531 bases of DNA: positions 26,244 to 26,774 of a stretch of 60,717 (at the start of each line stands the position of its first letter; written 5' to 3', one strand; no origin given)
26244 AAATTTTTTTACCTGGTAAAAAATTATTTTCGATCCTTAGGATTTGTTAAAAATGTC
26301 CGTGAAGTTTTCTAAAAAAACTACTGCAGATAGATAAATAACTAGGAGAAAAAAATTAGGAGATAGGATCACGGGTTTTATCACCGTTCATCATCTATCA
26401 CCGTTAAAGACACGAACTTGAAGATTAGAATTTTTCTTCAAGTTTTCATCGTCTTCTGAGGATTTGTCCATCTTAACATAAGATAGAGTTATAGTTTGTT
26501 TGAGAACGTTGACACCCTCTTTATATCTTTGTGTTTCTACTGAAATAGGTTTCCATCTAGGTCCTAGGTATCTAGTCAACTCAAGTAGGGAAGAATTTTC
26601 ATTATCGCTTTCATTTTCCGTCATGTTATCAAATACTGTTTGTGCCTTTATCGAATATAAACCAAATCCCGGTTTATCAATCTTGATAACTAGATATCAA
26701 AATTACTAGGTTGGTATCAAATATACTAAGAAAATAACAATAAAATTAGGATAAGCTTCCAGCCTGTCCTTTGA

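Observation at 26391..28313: Paralogous 76-77 aa genes whose 44-nt dyad-rich upstream element is better conserved than the genes, bracketing a divergent 344-aa gene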

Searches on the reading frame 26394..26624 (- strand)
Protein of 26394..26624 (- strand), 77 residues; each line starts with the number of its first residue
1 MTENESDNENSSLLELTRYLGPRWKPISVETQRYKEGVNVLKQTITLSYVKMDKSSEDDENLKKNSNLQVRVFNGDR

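Call 9: search_protein_families(library=pfam, proteins=[window:26394-26624:-], max_evalue=1)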
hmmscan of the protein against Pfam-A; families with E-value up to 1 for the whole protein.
window:26394-26624:- (77 aa): 0 families

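Call 10: find_homologous_proteins(query=window:26394-26624:-, max_evalue=0.01)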
Query window:26394-26624:- (77 aa): 4 proteins with E <= 0.01 among 4 candidates.
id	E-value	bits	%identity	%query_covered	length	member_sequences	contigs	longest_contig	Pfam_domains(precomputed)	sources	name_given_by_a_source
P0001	1.3e-41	157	99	100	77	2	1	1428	-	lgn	-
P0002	4.8e-23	98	66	100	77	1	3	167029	-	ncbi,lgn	-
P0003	1.4e-16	78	57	96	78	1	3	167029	-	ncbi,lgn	-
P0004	3.1e-13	67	53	96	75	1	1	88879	-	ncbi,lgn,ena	-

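Call 12: search_protein_families(library=ncbifam, proteins=[window:26394-26624:-], max_evalue=1)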
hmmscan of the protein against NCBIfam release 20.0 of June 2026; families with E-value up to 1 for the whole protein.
window:26394-26624:- (77 aa): 0 families

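Call 14: find_encoding_contigs(protein=P0002, flank=10000, max_places=4)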
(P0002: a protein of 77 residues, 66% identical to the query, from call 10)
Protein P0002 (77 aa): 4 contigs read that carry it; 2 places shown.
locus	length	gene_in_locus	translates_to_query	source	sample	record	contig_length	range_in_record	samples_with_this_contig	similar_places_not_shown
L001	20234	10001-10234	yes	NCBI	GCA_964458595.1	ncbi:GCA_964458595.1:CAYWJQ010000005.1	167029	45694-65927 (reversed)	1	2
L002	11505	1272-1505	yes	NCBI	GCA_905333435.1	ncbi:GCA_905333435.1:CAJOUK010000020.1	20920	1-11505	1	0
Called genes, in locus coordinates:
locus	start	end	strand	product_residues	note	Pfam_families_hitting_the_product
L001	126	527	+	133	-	PF13298:LigD_N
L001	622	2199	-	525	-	-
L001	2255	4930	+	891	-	PF07719:TPR_2 (faint), PF13374:TPR_10 (faint), PF13191:AAA_16 (weak), PF13401:AAA_22 (faint), PF07721:TPR_4 (faint), PF13176:TPR_7 (faint), PF14938:SNAP (weak), PF13424:TPR_12, +10 more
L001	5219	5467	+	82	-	-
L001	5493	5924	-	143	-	-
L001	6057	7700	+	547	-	PF01979:Amidohydro_1, PF07969:Amidohydro_3 (faint), PF13382:Adenine_deam_C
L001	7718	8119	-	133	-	-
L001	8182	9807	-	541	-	PF00171:Aldedh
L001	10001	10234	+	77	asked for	-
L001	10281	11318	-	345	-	PF04283:CheF-arch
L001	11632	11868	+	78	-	-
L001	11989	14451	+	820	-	PF13428:TPR_14 (faint), PF07719:TPR_2 (faint), PF17874:TPR_MalT (faint), PF00515:TPR_1 (faint), PF13181:TPR_8 (faint), PF13424:TPR_12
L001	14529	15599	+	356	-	-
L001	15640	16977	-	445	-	PF00890:FAD_binding_2 (faint), PF01134:GIDA (weak), PF01266:DAO (faint), PF07992:Pyr_redox_2, PF12831:FAD_oxidored (weak), PF13738:Pyr_redox_3, PF00070:Pyr_redox, PF02852:Pyr_redox_dim, +2 more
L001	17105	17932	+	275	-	PF12697:Abhydrolase_6, PF00561:Abhydrolase_1 (weak)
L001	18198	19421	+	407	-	PF03463:eRF1_1, PF18854:baeRF_family10, PF03464:eRF1_2, PF18859:acVLRF1, PF03465:eRF1_3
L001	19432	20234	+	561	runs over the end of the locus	PF03485:Arg_tRNA_synt_N, PF01921:tRNA-synt_1f (faint), PF00133:tRNA-synt_1 (faint), PF00750:tRNA-synt_1d, PF09334:tRNA-synt_1g (faint), PF05746:DALR_1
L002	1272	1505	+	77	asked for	-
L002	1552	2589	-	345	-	PF04283:CheF-arch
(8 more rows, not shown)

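Call 15: find_encoding_contigs(protein=P0004, flank=10000, max_places=4)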
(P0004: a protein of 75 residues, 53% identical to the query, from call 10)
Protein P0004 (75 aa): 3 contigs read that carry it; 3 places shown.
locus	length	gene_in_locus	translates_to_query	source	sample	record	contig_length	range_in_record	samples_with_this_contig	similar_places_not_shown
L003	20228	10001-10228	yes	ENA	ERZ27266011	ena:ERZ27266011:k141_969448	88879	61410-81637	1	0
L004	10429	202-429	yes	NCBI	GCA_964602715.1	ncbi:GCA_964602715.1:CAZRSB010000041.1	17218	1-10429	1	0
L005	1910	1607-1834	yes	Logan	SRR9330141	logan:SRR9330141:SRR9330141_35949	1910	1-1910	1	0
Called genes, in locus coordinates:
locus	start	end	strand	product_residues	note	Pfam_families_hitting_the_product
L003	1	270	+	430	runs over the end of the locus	-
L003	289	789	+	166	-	PF01584:CheW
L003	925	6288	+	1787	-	PF00072:Response_reg, PF13426:PAS_9, PF13188:PAS_8, PF13188:PAS_8, PF13426:PAS_9, PF08447:PAS_3, PF00989:PAS, PF08447:PAS_3, +15 more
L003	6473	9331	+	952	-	PF14417:MEDS, PF13426:PAS_9, PF08447:PAS_3, PF00989:PAS, PF13426:PAS_9, PF08447:PAS_3, PF00989:PAS, PF08448:PAS_4, +5 more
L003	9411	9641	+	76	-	-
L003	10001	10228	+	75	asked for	-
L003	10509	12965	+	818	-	PF07719:TPR_2 (faint), PF17874:TPR_MalT (faint), PF00515:TPR_1 (faint), PF13181:TPR_8 (faint), PF13432:TPR_16 (faint), PF13424:TPR_12 (weak)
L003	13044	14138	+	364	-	-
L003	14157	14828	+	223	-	PF03070:TENA_THI-4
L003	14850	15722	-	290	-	PF02629:CoA_binding, PF13380:CoA_binding_2, PF00549:Ligase_CoA, PF13607:Succ_CoA_lig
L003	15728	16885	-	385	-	PF02222:ATP-grasp (weak), PF02786:CPSase_L_D2, PF08442:ATP-grasp_2, PF13549:ATP-grasp_5, PF24948:Citrate_synth_N (weak), PF00549:Ligase_CoA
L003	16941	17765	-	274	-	PF19420:DDAH_eukar, PF02274:ADI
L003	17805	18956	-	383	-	PF00465:Fe-ADH, PF13685:Fe-ADH_2 (faint), PF25137:ADH_Fe_C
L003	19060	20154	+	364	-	PF04055:Radical_SAM, PF26257:DUF8061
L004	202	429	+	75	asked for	-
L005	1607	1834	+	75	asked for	-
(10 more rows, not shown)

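Call 30: predict_structure(alignment_id=A2)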
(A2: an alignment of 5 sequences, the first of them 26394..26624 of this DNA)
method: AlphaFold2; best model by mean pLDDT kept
length: 77 residues; sequences in the alignment: 5
mean_pLDDT: 64.0   pTM: 0.47
mean pLDDT of the five models: 64.0, 58.7, 56.5, 55.1, 54.9
residues with pLDDT >= 90: 0; 70-90: 30; 50-70: 30; < 50: 17
segments of 3 or more residues with pLDDT < 50: 1-11, 56-59
pLDDT, mean of each block of 10 residues (from residue 1): 36 59 76 80 81 56 65 58
secondary structure, 60 per line:
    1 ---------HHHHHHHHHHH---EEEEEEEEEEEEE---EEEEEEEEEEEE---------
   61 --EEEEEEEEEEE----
elements in order: H10-20 E24-36 E40-51 E63-73

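Call 31: search_protein_representatives(alignment_id=A2)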
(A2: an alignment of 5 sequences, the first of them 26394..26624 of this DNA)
Query: 5 sequences, 77 profile positions. Proteins with E-value up to 0.001 (for the whole library): 4; up to 1e-10: 4; up to 1e-30: 2. The best 4 are listed.
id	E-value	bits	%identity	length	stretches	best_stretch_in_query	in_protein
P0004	6.0e-35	134.8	-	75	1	1-76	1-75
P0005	3.3e-31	122.8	-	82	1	1-76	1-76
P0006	1.1e-27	111.6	-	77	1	6-75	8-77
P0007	1.6e-15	72.5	-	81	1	6-76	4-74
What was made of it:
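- Tried and rejected: A word-indexed search of 5.8 billion proteins gave 4 hits (call 10), and a full HMMER profile search of 1.84 billion representatives gave 4 clusters (call 31).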

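Call 34: fold_search(model_id=the predicted structure, library=pdb)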
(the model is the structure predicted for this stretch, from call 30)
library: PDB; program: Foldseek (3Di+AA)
matches with E <= 10: 731; with E <= 0.001: 0
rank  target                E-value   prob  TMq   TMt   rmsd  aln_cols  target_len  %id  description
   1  3i0y_B                1.4e-01  0.41  0.28  0.20   7.2        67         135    7  Crystal structure of a putative polyketide cyclase (xcc0381) from xanthomonas campestris pv. campestris at 1.50 A reso (released 2009-07-21)
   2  1una_A                2.3e-01  0.60  0.36  0.25   5.6        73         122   15  UNASSEMBLED VIRUS COAT PROTEIN DIMER, BACTERIOPHAGE RNA-BINDING DIMER (released 1996-11-08)
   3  3f8h_A                2.3e-01  0.28  0.26  0.19   9.3        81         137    5  Crystal structure of a putative polyketide cyclase (tm1040_3560) from silicibacter sp. tm1040 at 2.00 A resolution (released 2008-11-25)
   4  2w2c_B                3.0e-01  0.41  0.31  0.21   6.9        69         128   12  STRUCTURE OF THE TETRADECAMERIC OLIGOMERISATION DOMAIN OF CALCIUM- CALMODULIN DEPENDENT PROTEIN KINASE II DELTA (released 2008-12-23)
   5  3i0y_A                3.0e-01  0.28  0.26  0.20   7.6        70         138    8  Crystal structure of a putative polyketide cyclase (xcc0381) from xanthomonas campestris pv. campestris at 1.50 A reso (released 2009-07-21)
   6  9l6b_B                3.2e-01  0.47  0.32  0.38   5.4        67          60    6  A ROS-Sensing Transcription Factor Promotes RpoS Accumulation to Resist Oxidative Stress (released 2025-01-29)
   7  3i0y_D                3.2e-01  0.28  0.28  0.21   7.3        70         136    8  Crystal structure of a putative polyketide cyclase (xcc0381) from xanthomonas campestris pv. campestris at 1.50 A reso (released 2009-07-21)
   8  2w2c_E                3.6e-01  0.35  0.31  0.21   6.8        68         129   10  STRUCTURE OF THE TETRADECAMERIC OLIGOMERISATION DOMAIN OF CALCIUM- CALMODULIN DEPENDENT PROTEIN KINASE II DELTA (released 2008-12-23)
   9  9fqr_Xe               3.8e-01  0.87  0.52  0.36   4.0        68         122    9  96-nm repeat of axonemal doublet microtubules from bovine sperm (released 2025-03-26)
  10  2w2c_C                3.8e-01  0.35  0.31  0.22   6.7        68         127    9  STRUCTURE OF THE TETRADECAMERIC OLIGOMERISATION DOMAIN OF CALCIUM- CALMODULIN DEPENDENT PROTEIN KINASE II DELTA (released 2008-12-23)
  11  3d6l                  3.8e-01  0.15  0.27  0.19  13.7        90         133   11  Crystal structure of Cj0915, a hexameric hotdog fold thioesterase of Campylobacter jejuni (released 2009-05-05)
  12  8h1r_B                4.0e-01  0.41  0.40  0.21   7.6        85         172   13  Crystal structure of LptDE-YifL complex (released 2023-10-25)
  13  2w2c_H                4.0e-01  0.33  0.31  0.22   6.7        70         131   10  STRUCTURE OF THE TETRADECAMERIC OLIGOMERISATION DOMAIN OF CALCIUM- CALMODULIN DEPENDENT PROTEIN KINASE II DELTA (released 2008-12-23)
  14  3bf2                  4.3e-01  0.75  0.42  0.28   3.4        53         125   15  Crystal structure of the A1KSW9_NEIMF protein from Neisseria meningitidis. Northeast Structural Genomics Consortium targ (released 2007-12-04)
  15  3cyg_A                4.3e-01  0.69  0.42  0.17   7.5        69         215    9  Crystal structure of an uncharacterized protein from Fervidobacterium nodosum Rt17-B1 (released 2008-05-13)
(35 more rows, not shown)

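Call 38: find_encoding_contigs(protein=P0005, flank=10000, max_places=3)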
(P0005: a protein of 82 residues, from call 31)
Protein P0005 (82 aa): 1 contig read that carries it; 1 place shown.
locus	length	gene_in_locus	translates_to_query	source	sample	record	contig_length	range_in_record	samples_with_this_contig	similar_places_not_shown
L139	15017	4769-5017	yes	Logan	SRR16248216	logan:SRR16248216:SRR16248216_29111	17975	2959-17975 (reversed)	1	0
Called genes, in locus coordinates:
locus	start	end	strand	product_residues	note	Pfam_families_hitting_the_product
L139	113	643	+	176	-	-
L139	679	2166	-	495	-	PF02386:TrkH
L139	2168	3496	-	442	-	PF00070:Pyr_redox (faint), PF01210:NAD_Gly3P_dh_N (faint), PF01488:Shikimate_DH (faint), PF02254:TrkA_N, PF13241:NAD_binding_7 (weak), PF02080:TrkA_C, PF02254:TrkA_N, PF02080:TrkA_C, +10 more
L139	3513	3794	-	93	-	-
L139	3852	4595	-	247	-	PF25145:NfeD1b_N (faint), PF01343:Peptidase_S49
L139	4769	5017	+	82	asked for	-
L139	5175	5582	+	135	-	-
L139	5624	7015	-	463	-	PF05763:DUF835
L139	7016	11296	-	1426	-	PF11614:FixG_C (faint), PF23619:Ig_VWA7 (faint)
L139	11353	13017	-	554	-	PF00482:T2SSF (weak)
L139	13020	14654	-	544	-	PF00437:T2SSE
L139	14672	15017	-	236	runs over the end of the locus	PF06745:ATPase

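Call 39: find_encoding_contigs(protein=P0006, flank=10000, max_places=3)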
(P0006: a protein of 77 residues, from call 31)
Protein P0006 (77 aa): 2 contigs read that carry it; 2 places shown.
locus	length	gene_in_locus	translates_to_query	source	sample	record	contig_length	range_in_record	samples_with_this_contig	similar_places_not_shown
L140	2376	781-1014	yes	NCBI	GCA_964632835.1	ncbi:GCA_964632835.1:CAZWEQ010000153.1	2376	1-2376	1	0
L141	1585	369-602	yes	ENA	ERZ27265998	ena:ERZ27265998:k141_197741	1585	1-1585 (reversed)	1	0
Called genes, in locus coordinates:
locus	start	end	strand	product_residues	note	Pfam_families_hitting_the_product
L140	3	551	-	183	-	?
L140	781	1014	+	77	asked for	-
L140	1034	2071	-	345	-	-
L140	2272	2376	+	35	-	?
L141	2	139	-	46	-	?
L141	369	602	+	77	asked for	-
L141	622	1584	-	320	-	?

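Call 40: find_encoding_contigs(protein=P0007, flank=10000, max_places=3)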
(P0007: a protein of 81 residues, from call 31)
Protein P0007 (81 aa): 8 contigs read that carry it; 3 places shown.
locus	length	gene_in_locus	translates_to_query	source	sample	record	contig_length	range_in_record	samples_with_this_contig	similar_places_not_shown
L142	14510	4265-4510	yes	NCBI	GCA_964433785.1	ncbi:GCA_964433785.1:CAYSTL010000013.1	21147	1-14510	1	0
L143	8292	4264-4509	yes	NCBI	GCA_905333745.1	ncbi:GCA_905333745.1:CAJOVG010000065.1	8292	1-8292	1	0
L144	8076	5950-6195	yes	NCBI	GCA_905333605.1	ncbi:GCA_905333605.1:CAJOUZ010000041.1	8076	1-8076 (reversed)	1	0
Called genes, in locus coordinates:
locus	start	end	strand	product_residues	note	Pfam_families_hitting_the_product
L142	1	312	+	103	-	?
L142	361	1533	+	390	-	PF01808:AICARFT_IMPCHas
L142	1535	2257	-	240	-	PF00072:Response_reg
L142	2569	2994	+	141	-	-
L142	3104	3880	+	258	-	PF02535:Zip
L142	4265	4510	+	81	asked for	-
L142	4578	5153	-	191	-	PF02223:Thymidylate_kin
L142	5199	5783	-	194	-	PF06197:DUF998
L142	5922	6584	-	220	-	-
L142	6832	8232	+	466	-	PF00996:GDI, PF01266:DAO (faint), PF01593:Amino_oxidase, PF03486:HI0933_like (faint), PF13450:NAD_binding_8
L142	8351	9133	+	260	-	PF00583:Acetyltransf_1, PF13508:Acetyltransf_7, PF13673:Acetyltransf_10 (weak)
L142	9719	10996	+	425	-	PF00702:Hydrolase, PF12710:HAD, PF13419:HAD_2, PF00485:PRK, PF02223:Thymidylate_kin (faint), PF13238:AAA_18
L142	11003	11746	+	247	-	PF13489:Methyltransf_23, PF08241:Methyltransf_11, PF08242:Methyltransf_12, PF13649:Methyltransf_25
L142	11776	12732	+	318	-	-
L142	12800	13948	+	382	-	PF01053:Cys_Met_Meta_PP, PF00155:Aminotran_1_2 (weak), PF01041:DegT_DnrJ_EryC1 (faint), PF00266:Aminotran_5 (weak)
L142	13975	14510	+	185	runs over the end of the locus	PF02627:CMD (weak)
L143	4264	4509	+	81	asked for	-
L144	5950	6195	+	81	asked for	-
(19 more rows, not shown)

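Call 54: search_solved_structures(query=A3, max_evalue=10)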
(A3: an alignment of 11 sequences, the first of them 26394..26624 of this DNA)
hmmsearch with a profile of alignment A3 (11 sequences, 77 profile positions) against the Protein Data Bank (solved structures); distinct sequences matched with E-value up to 10: 0.
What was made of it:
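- On Known DNA-binding folds, for the small protein: A PDB profile search gives nothing (call 54).
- Tried and rejected: A PDB profile search gave none (call 54).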
